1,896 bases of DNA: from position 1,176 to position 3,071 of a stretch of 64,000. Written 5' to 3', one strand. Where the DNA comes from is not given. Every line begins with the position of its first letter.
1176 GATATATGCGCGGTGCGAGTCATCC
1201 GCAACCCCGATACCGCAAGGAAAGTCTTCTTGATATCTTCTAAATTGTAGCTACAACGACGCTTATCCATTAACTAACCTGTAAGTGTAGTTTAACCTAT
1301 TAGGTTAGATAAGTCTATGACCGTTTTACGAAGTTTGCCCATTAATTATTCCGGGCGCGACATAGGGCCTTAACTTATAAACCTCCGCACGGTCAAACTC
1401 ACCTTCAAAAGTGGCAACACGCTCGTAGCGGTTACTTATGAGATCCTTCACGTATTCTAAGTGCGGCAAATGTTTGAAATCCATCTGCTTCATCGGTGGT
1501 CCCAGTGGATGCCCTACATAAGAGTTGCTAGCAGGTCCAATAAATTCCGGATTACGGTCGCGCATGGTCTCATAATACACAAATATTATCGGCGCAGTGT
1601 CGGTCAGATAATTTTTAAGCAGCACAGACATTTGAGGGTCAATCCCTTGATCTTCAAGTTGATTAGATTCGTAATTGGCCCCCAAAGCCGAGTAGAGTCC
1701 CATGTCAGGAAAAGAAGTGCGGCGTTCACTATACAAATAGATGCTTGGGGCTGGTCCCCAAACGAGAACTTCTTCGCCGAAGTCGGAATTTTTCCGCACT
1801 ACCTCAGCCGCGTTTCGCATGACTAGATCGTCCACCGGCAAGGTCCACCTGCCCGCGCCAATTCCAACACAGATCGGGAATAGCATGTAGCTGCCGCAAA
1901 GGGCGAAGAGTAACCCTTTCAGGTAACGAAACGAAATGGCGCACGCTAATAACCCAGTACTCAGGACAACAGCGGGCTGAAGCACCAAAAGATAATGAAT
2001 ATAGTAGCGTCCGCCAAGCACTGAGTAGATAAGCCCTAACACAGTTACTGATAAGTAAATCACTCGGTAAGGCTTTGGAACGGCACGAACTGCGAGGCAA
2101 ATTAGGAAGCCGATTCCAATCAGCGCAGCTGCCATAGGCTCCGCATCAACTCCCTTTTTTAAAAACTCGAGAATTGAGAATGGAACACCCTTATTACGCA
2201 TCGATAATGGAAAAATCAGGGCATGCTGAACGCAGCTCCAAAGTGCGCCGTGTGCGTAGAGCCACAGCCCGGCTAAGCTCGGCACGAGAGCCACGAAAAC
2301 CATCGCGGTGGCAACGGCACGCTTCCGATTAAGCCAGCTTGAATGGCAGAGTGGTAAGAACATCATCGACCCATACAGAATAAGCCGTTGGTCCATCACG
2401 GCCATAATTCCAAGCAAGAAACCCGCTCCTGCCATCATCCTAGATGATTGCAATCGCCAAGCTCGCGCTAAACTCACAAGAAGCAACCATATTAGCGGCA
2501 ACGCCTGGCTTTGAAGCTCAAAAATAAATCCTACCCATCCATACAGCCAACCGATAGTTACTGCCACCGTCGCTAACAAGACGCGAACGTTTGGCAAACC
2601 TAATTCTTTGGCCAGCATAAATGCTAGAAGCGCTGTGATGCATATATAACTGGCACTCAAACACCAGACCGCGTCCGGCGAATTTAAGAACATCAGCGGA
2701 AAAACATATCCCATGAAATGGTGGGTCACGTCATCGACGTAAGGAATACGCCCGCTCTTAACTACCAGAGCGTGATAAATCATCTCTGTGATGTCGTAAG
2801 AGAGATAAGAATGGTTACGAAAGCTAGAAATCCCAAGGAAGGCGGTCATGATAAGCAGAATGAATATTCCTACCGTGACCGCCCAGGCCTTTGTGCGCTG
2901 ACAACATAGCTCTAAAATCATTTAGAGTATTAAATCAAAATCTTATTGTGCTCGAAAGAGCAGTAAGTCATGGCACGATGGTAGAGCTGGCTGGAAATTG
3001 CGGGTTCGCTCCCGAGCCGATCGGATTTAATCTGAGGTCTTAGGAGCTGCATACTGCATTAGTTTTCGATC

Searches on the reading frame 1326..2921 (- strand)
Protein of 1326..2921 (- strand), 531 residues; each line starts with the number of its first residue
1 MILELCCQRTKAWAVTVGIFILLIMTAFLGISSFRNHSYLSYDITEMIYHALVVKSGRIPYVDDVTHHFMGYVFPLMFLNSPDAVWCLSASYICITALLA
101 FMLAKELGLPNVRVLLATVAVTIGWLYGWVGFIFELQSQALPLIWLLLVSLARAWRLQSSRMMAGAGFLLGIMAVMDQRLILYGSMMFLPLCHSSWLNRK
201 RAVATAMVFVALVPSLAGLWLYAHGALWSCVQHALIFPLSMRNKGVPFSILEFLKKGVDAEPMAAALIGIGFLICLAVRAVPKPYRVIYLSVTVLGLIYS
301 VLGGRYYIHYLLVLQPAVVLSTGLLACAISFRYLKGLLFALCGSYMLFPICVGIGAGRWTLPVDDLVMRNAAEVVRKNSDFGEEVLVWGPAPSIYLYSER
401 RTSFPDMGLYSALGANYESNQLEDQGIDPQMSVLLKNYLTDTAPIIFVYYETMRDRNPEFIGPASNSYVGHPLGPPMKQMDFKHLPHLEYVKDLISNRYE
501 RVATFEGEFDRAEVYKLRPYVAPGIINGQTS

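Call 5: search_protein_families(library=pfam, proteins=[window:1326-2921:-], max_evalue=0.01)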
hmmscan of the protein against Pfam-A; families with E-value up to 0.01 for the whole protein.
window:1326-2921:- (531 aa): 0 families

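Call 10: find_encoding_contigs(protein=window:1326-2921:-, flank=10000, max_places=10)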
Protein window:1326-2921:- (531 aa): no gene with exactly this product is on record in the collection.

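Call 25: search_protein_families(library=ncbifam, proteins=[window:1326-2921:-], max_evalue=0.1)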
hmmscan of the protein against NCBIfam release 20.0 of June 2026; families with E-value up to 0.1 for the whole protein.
window:1326-2921:- (531 aa): 0 families

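Call 33: search_protein_families(library=pfam, proteins=[window:1326-2921:-], max_evalue=5)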
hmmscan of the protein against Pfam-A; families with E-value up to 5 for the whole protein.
window:1326-2921:- (531 aa): 0 families

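Call 36: find_homologous_proteins(query=window:1326-2921:-, max_evalue=0.00001)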
Query window:1326-2921:- (531 aa): 1 proteins with E <= 0.00001 among 8000 candidates.
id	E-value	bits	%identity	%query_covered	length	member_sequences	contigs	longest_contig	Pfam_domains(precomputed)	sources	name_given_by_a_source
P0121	0.0e+0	1206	100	100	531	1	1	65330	-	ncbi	-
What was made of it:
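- On Horizontally acquired genomic island: The left-flank protein has no homologue in 5.8 billion clusters (call 36).
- Tried and rejected: Only the protein itself was found (call 36), so no relative could show an intact paralogue or an empty site.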
